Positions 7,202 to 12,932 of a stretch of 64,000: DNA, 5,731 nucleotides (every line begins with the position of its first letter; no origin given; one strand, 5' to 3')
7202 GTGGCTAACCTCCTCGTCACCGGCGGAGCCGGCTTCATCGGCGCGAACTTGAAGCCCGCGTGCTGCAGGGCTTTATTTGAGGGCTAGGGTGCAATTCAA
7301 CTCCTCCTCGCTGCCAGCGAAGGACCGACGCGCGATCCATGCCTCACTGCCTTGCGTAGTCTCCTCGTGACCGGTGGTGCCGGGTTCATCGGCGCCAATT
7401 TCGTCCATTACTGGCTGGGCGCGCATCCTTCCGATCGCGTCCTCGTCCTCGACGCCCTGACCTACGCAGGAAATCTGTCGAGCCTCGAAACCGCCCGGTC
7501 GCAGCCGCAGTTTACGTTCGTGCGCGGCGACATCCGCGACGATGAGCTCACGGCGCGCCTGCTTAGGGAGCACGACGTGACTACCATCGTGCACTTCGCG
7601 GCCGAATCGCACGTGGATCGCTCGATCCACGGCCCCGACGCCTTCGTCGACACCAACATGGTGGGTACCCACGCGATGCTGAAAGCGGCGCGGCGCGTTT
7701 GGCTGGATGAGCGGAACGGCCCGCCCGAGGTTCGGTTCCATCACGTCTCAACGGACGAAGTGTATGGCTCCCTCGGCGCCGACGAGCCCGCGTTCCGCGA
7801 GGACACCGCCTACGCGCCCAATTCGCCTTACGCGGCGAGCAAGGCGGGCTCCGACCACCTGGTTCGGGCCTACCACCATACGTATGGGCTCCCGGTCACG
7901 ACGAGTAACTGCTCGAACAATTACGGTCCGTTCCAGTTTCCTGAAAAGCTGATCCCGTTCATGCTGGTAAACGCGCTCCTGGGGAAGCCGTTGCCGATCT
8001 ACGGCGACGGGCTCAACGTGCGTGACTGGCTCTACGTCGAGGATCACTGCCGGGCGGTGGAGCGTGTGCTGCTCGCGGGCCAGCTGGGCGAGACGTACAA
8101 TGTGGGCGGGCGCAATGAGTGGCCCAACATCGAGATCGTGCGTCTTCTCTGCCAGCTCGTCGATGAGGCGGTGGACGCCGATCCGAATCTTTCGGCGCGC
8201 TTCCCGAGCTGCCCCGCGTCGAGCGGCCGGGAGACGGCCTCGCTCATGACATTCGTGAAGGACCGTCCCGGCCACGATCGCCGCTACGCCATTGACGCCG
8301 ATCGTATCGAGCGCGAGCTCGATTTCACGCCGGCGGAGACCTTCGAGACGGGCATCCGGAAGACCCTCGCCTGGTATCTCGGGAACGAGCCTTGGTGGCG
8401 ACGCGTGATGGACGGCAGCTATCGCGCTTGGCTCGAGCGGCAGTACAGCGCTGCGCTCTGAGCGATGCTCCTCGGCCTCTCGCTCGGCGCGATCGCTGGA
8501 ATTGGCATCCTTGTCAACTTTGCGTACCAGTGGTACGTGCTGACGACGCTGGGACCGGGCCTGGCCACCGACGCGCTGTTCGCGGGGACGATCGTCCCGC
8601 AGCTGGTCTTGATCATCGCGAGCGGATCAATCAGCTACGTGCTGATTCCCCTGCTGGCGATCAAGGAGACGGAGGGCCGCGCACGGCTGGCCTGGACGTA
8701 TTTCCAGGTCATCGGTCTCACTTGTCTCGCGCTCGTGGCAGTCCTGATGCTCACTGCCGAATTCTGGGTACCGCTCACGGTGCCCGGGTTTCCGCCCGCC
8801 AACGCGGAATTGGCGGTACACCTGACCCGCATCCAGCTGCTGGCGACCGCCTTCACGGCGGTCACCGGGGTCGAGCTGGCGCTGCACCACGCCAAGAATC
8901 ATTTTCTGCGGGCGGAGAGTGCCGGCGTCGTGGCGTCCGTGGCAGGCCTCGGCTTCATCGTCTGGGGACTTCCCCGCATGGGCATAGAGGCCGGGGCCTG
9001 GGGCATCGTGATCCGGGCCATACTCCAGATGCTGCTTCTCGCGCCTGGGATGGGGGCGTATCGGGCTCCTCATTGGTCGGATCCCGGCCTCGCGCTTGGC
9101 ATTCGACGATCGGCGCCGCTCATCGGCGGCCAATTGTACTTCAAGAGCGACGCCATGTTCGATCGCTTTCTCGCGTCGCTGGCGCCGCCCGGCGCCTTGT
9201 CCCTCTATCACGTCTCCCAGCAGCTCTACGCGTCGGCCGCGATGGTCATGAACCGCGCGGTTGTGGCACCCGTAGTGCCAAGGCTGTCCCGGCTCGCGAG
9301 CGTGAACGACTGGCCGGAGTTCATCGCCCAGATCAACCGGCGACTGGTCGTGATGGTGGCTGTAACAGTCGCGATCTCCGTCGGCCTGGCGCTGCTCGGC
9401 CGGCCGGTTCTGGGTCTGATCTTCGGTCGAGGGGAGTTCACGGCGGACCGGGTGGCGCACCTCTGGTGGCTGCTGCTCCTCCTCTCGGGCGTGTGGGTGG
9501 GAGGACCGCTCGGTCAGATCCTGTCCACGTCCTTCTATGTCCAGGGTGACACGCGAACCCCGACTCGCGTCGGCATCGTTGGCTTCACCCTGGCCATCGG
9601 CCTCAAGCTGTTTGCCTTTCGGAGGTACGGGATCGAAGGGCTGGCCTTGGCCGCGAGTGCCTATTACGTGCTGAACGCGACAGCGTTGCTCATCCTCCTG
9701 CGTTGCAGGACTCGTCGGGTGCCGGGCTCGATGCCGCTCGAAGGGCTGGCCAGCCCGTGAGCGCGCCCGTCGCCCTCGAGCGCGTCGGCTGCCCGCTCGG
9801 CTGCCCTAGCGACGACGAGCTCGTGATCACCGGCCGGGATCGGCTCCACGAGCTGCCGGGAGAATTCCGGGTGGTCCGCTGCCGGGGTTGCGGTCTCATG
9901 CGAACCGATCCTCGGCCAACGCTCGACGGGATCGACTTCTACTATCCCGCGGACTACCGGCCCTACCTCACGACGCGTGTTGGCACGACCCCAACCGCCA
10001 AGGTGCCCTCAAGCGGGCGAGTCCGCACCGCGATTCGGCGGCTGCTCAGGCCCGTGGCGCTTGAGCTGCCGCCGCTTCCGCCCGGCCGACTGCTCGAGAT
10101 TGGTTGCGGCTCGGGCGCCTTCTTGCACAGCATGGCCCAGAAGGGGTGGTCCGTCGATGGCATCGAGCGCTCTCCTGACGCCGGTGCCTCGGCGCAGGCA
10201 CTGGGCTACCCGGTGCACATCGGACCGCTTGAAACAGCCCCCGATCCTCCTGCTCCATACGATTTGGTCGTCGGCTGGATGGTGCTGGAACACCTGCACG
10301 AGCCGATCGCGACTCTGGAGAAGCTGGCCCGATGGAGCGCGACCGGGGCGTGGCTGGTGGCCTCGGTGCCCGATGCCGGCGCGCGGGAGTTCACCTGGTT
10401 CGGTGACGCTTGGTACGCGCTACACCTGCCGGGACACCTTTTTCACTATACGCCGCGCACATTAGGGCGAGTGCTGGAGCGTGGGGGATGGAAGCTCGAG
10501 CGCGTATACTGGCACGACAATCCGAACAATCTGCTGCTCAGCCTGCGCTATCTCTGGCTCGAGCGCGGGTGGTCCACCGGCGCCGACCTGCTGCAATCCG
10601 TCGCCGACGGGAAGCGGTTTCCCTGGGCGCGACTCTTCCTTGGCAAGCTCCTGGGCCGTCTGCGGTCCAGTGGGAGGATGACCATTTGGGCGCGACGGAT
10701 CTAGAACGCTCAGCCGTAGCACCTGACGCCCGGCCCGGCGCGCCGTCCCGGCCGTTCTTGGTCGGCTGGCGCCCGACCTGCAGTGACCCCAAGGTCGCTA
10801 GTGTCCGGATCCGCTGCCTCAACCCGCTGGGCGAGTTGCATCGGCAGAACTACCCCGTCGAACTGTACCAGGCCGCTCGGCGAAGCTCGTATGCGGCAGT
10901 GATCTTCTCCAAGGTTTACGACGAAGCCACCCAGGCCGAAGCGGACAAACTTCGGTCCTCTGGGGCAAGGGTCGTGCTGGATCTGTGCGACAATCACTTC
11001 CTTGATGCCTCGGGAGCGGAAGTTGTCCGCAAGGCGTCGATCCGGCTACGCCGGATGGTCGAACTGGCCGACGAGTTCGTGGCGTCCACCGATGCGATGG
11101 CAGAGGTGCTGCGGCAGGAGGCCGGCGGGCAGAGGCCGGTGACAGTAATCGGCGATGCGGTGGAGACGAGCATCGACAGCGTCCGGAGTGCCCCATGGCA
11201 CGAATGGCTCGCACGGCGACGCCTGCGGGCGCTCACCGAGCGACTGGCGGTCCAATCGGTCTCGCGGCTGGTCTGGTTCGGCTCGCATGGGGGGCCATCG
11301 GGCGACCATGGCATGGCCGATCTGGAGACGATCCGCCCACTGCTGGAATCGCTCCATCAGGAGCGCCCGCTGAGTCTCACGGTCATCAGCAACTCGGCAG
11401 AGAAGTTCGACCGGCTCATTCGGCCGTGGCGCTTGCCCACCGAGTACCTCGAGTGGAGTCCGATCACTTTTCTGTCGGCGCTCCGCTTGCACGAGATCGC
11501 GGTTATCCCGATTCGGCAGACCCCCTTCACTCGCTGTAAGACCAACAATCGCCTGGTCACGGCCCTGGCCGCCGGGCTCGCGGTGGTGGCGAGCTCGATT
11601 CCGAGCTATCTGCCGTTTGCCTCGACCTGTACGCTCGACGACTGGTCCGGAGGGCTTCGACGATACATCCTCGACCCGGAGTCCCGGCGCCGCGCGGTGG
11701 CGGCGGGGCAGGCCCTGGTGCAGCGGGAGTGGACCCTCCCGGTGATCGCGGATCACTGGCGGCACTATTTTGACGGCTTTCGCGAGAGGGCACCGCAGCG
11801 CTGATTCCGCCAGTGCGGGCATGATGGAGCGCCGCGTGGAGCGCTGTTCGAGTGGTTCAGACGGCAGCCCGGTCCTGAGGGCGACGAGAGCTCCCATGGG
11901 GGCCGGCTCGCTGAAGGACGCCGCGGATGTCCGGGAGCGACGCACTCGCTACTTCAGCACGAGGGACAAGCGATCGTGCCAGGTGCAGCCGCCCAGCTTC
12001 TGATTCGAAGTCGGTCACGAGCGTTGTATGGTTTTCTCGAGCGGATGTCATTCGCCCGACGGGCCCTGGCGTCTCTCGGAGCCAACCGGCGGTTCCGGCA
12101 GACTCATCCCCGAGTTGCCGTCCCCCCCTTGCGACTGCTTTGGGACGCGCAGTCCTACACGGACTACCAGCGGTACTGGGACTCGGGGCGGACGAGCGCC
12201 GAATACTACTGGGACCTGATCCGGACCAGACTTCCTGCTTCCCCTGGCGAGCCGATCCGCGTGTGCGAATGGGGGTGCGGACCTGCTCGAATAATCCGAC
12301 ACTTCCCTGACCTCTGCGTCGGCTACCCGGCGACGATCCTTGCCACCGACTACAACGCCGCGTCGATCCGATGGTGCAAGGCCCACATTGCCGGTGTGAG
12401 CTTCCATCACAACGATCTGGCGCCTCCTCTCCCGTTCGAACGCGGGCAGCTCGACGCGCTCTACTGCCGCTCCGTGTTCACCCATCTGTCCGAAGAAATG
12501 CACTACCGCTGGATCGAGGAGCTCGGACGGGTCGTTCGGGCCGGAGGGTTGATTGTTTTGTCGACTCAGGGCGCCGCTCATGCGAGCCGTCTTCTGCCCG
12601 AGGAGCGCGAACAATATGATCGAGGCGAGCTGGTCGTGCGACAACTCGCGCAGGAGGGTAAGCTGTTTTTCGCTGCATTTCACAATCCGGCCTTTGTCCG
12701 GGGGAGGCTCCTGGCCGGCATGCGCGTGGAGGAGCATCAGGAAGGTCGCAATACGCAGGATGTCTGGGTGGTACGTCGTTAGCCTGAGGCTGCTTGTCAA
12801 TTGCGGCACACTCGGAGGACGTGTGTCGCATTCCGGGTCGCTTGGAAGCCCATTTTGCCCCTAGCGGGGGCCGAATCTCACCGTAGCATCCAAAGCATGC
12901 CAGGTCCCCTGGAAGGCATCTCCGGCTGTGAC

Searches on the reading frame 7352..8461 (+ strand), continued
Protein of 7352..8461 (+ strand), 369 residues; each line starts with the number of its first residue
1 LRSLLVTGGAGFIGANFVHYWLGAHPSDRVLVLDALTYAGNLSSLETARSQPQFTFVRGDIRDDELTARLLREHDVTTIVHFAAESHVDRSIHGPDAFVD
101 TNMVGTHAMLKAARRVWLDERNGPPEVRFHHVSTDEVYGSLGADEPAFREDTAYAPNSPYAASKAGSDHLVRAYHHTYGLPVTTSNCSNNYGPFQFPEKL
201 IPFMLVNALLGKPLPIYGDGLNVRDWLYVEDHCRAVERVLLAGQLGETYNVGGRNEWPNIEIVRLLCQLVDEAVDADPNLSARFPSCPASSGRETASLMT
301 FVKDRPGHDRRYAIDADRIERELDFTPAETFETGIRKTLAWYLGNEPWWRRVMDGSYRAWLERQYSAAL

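Call 19: find_encoding_contigs(protein=P0005, flank=10000, max_places=4)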
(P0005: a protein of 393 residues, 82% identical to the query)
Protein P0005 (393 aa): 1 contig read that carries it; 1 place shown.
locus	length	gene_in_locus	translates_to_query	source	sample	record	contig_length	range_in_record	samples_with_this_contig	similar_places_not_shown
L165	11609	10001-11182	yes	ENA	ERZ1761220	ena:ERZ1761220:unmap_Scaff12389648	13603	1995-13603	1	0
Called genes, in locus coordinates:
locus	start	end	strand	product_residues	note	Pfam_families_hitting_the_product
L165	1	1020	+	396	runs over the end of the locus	PF01743:PolyA_pol, PF12627:PolyA_pol_RNAbd, PF13735:tRNA_NucTran2_2 (faint)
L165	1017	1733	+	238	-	PF02535:Zip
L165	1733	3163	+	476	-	PF05496:RuvB_N, PF00158:Sigma54_activat (faint), PF01078:Mg_chelatase (faint), PF07728:AAA_5 (faint), PF00004:AAA, PF16193:AAA_assoc_2, PF12002:MgsA_C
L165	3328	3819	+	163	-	PF03168:LEA_2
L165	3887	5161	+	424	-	PF13167:GTP-bdg_N, PF16360:GTP-bdg_M, PF01926:MMR_HSR1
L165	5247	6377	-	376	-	PF00463:ICL, PF13714:PEP_mutase, PF00463:ICL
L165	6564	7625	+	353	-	PF01408:GFO_IDH_MocA, PF03447:NAD_binding_3, PF02894:GFO_IDH_MocA_C, PF22725:GFO_IDH_MocA_C3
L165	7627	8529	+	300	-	PF00483:NTP_transferase, PF12804:NTP_transf_3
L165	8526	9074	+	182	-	PF00908:dTDP_sugar_isom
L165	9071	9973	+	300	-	PF01370:Epimerase, PF04321:RmlD_sub_bind, PF01073:3Beta_HSD (weak), PF02719:Polysacc_synt_2, PF16363:GDP_Man_Dehyd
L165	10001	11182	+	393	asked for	PF01073:3Beta_HSD, PF01370:Epimerase, PF02719:Polysacc_synt_2, PF04321:RmlD_sub_bind, PF07993:NAD_binding_4, PF16363:GDP_Man_Dehyd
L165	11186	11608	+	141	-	?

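Call 25: find_encoding_contigs(protein=P0001, flank=10000, max_places=4)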
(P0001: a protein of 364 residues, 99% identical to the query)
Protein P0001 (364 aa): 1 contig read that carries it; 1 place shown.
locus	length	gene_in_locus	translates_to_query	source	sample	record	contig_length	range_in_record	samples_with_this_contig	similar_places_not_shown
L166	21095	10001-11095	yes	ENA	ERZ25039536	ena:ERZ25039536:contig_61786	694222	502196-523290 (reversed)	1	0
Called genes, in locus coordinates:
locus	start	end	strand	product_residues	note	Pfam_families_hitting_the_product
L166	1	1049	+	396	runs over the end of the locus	PF01743:PolyA_pol, PF12627:PolyA_pol_RNAbd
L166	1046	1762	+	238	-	PF02535:Zip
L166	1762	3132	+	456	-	PF05496:RuvB_N, PF00158:Sigma54_activat (faint), PF01078:Mg_chelatase (faint), PF00004:AAA, PF07728:AAA_5 (faint), PF13173:AAA_14 (weak), PF16193:AAA_assoc_2, PF12002:MgsA_C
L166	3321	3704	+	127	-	PF03168:LEA_2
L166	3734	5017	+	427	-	PF13167:GTP-bdg_N, PF16360:GTP-bdg_M, PF01926:MMR_HSR1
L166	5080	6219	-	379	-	PF00463:ICL, PF13714:PEP_mutase, PF00463:ICL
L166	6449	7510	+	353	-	PF01408:GFO_IDH_MocA, PF03447:NAD_binding_3, PF02894:GFO_IDH_MocA_C, PF22725:GFO_IDH_MocA_C3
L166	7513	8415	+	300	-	PF00483:NTP_transferase, PF12804:NTP_transf_3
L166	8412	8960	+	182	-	PF00908:dTDP_sugar_isom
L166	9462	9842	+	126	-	PF04321:RmlD_sub_bind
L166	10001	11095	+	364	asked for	PF01073:3Beta_HSD, PF01370:Epimerase, PF02719:Polysacc_synt_2, PF04321:RmlD_sub_bind, PF07993:NAD_binding_4, PF16363:GDP_Man_Dehyd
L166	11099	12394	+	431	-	PF03023:MurJ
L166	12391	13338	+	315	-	PF13489:Methyltransf_23, PF08241:Methyltransf_11, PF08242:Methyltransf_12, PF13649:Methyltransf_25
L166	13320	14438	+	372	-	-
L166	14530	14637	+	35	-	-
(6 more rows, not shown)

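Call 48: search_protein_families(library=pfam, proteins=[window:7352-8461:+], max_evalue=0.001)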
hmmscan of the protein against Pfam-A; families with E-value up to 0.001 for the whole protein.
window:7352-8461:+ (369 aa): 6 families
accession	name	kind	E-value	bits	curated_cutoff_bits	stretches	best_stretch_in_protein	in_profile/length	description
PF16363.11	GDP_Man_Dehyd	-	7.7e-87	292.3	27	1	5-338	1-332/332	GDP-mannose 4,6 dehydratase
PF01370.27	Epimerase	-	1.1e-62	212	20.9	1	5-252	2-240/240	NAD dependent epimerase/dehydratase family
PF07993.18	NAD_binding_4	-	1.1e-11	44.8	20.1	1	6-188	1-205/258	Male sterility protein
PF02719.21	Polysacc_synt_2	-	1.2e-11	44.8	20.2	1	4-115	1-117/293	Polysaccharide biosynthesis protein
PF01073.25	3Beta_HSD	-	1.8e-10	40.8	22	1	5-231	1-220/280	3-beta hydroxysteroid dehydrogenase/isomerase family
PF04321.23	RmlD_sub_bind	-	9.6e-10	38.4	27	1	4-177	3-142/287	RmlD substrate binding domain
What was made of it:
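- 7352..8461 (+): Complete rmlB (dTDP-glucose 4,6-dehydratase) of type-c ancestry. Pfam PF16363 at 7.7e-87 and PF01370 (call 48).
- On RmlB / dTDP-glucose 4,6-dehydratase (gene 7352-8461): PF16363 at 7.7e-87 covering residues 5-338, and PF01370 at 1.1e-62 (call 48).
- On Polysaccharide (O-antigen or capsule type) cassette replacement, i.e. a serotype switch: Wzy_C and GT2 genes lie just outside, and rmlACD lie to the left (calls 25, 48).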

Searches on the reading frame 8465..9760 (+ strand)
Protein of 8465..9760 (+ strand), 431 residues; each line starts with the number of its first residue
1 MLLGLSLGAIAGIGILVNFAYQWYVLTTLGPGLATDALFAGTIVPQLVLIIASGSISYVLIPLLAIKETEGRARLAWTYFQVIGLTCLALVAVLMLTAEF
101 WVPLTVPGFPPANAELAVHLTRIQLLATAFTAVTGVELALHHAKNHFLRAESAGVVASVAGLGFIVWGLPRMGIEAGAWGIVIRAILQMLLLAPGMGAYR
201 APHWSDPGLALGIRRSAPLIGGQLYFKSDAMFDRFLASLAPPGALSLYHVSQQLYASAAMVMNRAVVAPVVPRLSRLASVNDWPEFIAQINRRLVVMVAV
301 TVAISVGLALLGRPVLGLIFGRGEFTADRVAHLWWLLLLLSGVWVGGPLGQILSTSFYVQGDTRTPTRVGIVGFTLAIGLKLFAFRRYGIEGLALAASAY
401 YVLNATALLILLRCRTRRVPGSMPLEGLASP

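Call 48: search_protein_families(library=pfam, proteins=[window:8465-9760:+], max_evalue=0.001)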
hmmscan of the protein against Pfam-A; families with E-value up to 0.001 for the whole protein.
window:8465-9760:+ (431 aa): 1 family
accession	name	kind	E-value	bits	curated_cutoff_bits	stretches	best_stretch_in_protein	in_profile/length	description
PF03023.19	MurJ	-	3.6e-47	161.5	27.4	1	27-416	3-403/451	Lipid II flippase MurJ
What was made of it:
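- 8465..14098 (+): Rest of the low-GC3 block: MurJ-family flippase 8465-9760, methyltransferase 9757-10704, protein without a Pfam match 10686-11804, methyltransferase 12045-12782, PD40 beta-propeller protein 13013-14098. Pfam in call 48.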

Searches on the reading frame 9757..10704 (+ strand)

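Call 48: search_protein_families(library=pfam, proteins=[window:9757-10704:+], max_evalue=0.001)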
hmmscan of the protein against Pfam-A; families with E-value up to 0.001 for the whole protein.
window:9757-10704:+ (315 aa): 5 families
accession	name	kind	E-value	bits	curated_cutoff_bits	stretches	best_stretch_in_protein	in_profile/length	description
PF13489.12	Methyltransf_23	-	2.5e-26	92.8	27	1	94-248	7-162/164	Methyltransferase domain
PF08242.18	Methyltransf_12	-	3.4e-11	44.2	30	1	113-200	1-98/98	Methyltransferase domain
PF08241.18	Methyltransf_11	-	4.6e-09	37.2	21.2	1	113-201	1-94/95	Methyltransferase domain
PF13649.12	Methyltransf_25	-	7.9e-09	36.5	27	1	113-194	2-93/97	Methyltransferase domain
PF13847.12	Methyltransf_31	-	0.00013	22.1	27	1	111-206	6-113/145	Methyltransferase domain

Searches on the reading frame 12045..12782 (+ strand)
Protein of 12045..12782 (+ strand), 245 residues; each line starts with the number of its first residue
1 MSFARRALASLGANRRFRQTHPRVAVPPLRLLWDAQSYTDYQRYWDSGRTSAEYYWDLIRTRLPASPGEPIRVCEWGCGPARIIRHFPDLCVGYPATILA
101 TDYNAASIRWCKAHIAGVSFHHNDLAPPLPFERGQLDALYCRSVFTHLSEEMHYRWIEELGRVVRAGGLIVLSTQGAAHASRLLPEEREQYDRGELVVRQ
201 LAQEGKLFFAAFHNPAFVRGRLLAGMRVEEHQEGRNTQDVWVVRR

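Call 48: search_protein_families(library=pfam, proteins=[window:12045-12782:+], max_evalue=0.001)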
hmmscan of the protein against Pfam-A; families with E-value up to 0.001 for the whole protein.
window:12045-12782:+ (245 aa): 5 families
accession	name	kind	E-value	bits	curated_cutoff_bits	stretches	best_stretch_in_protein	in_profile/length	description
PF13649.12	Methyltransf_25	-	6.5e-12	46.4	27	1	73-168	1-97/97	Methyltransferase domain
PF08241.18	Methyltransf_11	-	1.5e-11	45.2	21.2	1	75-172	2-95/95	Methyltransferase domain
PF13489.12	Methyltransf_23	-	5.2e-07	30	27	1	53-183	6-124/164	Methyltransferase domain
PF08242.18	Methyltransf_12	-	2.5e-06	28.6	30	1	75-170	2-98/98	Methyltransferase domain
PF13847.12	Methyltransf_31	-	0.00014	22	27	1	72-176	6-113/145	Methyltransferase domain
